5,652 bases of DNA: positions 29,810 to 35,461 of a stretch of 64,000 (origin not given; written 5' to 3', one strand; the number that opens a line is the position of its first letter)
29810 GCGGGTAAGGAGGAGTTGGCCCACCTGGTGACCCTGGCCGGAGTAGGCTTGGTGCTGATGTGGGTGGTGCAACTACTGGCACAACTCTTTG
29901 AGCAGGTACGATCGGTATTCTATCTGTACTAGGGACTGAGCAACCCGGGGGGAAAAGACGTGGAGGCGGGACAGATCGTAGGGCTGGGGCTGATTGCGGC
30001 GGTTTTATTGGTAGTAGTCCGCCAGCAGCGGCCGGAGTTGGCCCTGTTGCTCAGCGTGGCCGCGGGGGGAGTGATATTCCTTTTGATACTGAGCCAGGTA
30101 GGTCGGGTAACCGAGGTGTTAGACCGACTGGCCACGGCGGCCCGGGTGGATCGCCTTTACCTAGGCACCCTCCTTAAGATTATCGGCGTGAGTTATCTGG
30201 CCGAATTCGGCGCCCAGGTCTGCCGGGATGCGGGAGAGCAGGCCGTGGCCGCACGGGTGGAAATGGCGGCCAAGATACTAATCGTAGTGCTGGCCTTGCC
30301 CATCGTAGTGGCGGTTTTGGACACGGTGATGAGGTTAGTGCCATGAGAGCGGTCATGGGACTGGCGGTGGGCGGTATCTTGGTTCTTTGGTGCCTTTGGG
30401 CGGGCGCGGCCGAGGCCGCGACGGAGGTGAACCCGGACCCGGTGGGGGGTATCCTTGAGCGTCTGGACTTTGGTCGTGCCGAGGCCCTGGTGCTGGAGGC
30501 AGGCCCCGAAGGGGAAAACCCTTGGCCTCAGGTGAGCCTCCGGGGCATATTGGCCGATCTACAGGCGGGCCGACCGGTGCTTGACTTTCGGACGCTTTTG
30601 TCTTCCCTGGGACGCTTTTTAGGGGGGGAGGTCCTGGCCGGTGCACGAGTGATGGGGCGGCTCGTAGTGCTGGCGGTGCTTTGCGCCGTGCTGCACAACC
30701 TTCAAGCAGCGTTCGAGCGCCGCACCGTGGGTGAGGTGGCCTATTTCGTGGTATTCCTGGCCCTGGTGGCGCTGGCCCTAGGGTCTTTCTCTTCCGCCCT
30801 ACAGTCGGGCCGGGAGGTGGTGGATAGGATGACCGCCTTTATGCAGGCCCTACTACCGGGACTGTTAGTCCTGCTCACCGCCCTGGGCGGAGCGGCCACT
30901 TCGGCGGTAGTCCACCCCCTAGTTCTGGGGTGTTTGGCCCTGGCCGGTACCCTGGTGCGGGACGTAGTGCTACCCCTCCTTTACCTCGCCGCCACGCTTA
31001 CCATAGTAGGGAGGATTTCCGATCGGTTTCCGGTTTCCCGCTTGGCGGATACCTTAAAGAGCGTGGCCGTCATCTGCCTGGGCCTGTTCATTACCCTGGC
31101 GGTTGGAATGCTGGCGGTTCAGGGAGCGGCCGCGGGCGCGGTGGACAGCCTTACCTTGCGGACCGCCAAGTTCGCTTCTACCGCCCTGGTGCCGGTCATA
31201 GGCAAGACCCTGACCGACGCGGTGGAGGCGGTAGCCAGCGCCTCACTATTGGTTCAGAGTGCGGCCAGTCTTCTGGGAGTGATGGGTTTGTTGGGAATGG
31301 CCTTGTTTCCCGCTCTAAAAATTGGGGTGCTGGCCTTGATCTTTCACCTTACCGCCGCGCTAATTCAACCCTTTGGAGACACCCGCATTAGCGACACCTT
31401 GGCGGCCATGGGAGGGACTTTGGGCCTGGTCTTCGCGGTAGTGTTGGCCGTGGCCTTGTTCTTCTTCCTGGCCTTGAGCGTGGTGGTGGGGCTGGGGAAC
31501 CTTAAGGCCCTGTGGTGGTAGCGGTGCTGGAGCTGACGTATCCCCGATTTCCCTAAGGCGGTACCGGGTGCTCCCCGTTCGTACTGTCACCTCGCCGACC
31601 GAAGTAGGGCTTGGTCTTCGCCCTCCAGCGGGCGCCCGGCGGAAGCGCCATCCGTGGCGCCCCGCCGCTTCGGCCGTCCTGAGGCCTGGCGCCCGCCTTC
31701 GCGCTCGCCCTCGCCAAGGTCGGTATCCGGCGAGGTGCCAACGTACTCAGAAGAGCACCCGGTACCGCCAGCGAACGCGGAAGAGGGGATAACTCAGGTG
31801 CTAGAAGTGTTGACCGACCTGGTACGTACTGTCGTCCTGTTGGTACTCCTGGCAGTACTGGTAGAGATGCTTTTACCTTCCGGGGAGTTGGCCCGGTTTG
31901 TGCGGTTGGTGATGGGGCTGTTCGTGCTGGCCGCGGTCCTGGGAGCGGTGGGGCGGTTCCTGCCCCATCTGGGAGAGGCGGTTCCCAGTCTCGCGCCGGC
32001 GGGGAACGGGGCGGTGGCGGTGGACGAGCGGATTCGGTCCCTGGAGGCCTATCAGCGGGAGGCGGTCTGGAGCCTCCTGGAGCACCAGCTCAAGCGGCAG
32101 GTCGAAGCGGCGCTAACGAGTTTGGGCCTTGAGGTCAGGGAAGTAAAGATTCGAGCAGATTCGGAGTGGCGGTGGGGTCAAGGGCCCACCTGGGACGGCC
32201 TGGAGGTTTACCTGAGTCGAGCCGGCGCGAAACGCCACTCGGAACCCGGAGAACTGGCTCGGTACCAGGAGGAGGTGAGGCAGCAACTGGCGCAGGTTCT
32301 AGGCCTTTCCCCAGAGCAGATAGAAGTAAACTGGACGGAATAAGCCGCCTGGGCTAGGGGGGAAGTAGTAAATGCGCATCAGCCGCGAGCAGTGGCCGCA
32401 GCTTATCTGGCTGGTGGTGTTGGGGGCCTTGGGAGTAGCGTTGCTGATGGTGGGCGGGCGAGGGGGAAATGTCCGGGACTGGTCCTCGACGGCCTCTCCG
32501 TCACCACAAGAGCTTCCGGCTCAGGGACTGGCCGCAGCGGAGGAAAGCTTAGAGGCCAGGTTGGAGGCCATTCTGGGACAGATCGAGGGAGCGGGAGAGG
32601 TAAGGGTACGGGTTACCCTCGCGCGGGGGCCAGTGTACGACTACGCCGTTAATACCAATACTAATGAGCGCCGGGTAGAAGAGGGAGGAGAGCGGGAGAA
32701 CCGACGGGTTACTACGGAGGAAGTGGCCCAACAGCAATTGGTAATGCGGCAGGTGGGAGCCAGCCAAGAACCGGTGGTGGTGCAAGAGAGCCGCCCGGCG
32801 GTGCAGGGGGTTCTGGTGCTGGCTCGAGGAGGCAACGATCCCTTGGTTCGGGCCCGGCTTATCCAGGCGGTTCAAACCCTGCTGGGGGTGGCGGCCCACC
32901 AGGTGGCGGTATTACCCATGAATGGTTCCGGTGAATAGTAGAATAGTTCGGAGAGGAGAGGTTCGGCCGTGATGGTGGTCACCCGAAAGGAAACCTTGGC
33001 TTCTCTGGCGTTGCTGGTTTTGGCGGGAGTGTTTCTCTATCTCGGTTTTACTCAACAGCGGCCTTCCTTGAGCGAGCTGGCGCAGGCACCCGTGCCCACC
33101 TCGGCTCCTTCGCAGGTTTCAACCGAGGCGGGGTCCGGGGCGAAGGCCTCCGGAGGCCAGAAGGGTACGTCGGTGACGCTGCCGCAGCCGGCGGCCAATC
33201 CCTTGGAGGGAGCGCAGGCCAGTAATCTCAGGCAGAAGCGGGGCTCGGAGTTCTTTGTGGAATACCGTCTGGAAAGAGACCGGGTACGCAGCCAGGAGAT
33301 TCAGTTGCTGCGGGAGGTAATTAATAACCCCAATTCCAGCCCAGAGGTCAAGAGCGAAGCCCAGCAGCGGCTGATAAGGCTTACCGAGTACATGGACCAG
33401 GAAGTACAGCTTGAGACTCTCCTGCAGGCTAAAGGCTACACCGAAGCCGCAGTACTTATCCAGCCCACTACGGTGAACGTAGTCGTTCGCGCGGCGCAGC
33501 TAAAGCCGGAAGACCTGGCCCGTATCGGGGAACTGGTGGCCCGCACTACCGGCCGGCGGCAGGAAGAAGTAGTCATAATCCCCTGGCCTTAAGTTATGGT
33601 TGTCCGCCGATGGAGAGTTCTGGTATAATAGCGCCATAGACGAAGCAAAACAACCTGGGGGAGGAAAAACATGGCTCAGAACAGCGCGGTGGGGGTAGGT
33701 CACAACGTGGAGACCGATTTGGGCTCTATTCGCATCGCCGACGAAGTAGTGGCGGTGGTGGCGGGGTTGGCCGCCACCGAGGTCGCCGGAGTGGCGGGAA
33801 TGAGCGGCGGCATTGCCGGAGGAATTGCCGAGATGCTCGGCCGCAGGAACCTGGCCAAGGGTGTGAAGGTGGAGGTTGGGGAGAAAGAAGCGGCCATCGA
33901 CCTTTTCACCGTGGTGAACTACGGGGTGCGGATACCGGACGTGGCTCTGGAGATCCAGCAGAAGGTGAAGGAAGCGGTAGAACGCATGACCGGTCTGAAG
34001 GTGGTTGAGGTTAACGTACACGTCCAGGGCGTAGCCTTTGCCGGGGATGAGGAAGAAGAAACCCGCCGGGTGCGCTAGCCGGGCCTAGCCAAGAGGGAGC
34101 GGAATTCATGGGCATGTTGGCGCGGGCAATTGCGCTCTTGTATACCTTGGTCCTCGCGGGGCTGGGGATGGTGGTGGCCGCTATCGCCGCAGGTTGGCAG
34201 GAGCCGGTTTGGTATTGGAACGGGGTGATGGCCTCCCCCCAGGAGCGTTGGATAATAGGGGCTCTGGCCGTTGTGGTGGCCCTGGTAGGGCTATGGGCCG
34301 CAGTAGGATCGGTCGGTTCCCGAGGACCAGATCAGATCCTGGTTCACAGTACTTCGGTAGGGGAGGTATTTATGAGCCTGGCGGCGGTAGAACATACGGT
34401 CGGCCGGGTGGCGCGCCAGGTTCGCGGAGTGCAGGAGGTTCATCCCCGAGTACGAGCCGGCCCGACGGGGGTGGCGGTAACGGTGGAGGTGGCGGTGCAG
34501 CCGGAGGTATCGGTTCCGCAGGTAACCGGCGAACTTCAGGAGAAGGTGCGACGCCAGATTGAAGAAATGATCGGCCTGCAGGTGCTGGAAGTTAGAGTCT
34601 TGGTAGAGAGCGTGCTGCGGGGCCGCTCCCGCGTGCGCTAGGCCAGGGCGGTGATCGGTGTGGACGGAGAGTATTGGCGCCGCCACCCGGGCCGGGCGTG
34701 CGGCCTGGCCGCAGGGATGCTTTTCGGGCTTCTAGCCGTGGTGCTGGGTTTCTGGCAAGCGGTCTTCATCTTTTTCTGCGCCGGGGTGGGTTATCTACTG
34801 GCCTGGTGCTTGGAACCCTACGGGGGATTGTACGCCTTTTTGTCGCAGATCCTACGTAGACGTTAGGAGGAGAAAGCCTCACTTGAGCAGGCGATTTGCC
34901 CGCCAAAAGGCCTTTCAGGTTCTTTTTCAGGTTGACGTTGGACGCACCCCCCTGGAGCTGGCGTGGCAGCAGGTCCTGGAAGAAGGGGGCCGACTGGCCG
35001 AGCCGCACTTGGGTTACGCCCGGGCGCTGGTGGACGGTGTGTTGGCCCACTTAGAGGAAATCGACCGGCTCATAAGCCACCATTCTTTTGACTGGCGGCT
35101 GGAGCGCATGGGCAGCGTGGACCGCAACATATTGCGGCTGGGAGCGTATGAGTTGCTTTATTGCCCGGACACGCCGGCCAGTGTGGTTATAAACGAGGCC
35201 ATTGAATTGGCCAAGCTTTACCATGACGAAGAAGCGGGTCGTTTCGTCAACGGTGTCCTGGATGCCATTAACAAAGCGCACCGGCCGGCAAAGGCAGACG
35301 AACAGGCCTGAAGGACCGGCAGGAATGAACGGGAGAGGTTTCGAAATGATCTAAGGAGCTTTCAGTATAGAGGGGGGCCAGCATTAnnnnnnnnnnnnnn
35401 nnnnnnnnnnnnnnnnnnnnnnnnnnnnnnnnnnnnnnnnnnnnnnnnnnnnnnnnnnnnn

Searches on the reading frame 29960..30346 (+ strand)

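Call 31: search_protein_families(library=pfam, proteins=[window:29960-30346:+], max_evalue=0.00001)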
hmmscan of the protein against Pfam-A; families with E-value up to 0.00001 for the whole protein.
window:29960-30346:+ (128 aa): 1 family
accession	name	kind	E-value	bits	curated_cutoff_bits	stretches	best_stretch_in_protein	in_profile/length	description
PF06686.16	SpoIIIAC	-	3.2e-30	104.5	24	2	71-126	1-56/56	Stage III sporulation protein AC/AD protein family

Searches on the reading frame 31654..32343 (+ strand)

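Call 31: search_protein_families(library=pfam, proteins=[window:31654-32343:+], max_evalue=0.00001)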
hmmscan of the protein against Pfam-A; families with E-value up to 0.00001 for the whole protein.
window:31654-32343:+ (229 aa): 1 family
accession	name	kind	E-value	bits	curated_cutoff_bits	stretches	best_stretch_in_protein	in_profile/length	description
PF09581.16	Spore_III_AF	-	1.7e-20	74.3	28.3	1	61-226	1-185/185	Stage III sporulation protein AF (Spore_III_AF)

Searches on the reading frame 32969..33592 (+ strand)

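Call 32: search_protein_families(library=pfam, proteins=[window:32969-33592:+], max_evalue=0.00001)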
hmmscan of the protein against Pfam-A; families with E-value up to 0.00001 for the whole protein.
window:32969-33592:+ (207 aa): 1 family
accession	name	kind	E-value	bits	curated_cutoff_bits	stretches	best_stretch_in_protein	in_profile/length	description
PF12685.13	SpoIIIAH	-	4.8e-40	138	30.6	1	13-203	7-191/191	SpoIIIAH-like protein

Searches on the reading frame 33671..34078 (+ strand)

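Call 32: search_protein_families(library=pfam, proteins=[window:33671-34078:+], max_evalue=0.00001)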
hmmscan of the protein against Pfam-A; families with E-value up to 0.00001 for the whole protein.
window:33671-34078:+ (135 aa): 1 family
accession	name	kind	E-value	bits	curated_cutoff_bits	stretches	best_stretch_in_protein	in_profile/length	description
PF03780.18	Asp23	-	4.3e-39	133.7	28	1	17-121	2-107/108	Asp23 family, cell envelope-related function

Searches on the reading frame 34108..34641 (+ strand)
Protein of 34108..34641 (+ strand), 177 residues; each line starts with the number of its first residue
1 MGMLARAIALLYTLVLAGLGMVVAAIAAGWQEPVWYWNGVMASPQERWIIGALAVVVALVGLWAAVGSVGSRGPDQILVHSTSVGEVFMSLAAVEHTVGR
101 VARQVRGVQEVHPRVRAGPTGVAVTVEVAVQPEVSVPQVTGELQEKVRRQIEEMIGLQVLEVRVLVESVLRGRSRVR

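Call 32: search_protein_families(library=pfam, proteins=[window:34108-34641:+], max_evalue=0.00001)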
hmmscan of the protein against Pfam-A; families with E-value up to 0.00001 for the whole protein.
window:34108-34641:+ (177 aa): 1 family
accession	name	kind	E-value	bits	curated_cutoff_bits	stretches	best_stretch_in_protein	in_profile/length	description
PF03780.18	Asp23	-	3.8e-09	37.4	28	1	116-169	53-107/108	Asp23 family, cell envelope-related function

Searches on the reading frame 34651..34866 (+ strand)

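Call 32: search_protein_families(library=pfam, proteins=[window:34651-34866:+], max_evalue=0.00001)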
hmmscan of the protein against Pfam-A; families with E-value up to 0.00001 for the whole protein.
window:34651-34866:+ (71 aa): 1 family
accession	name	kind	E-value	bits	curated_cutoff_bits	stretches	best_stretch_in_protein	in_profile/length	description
PF10031.14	DUF2273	-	2.4e-13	50.3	25.4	1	8-49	1-42/48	Small integral membrane protein (DUF2273)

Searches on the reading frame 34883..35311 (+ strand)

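Call 4: search_protein_families(library=pfam, proteins=[window:34883-35311:+])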
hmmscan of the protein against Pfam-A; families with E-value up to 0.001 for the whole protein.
window:34883-35311:+ (142 aa): 1 family
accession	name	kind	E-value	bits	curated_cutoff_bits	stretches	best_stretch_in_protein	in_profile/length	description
PF01029.23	NusB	-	2e-39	135.4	23.1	1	6-131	3-133/133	NusB family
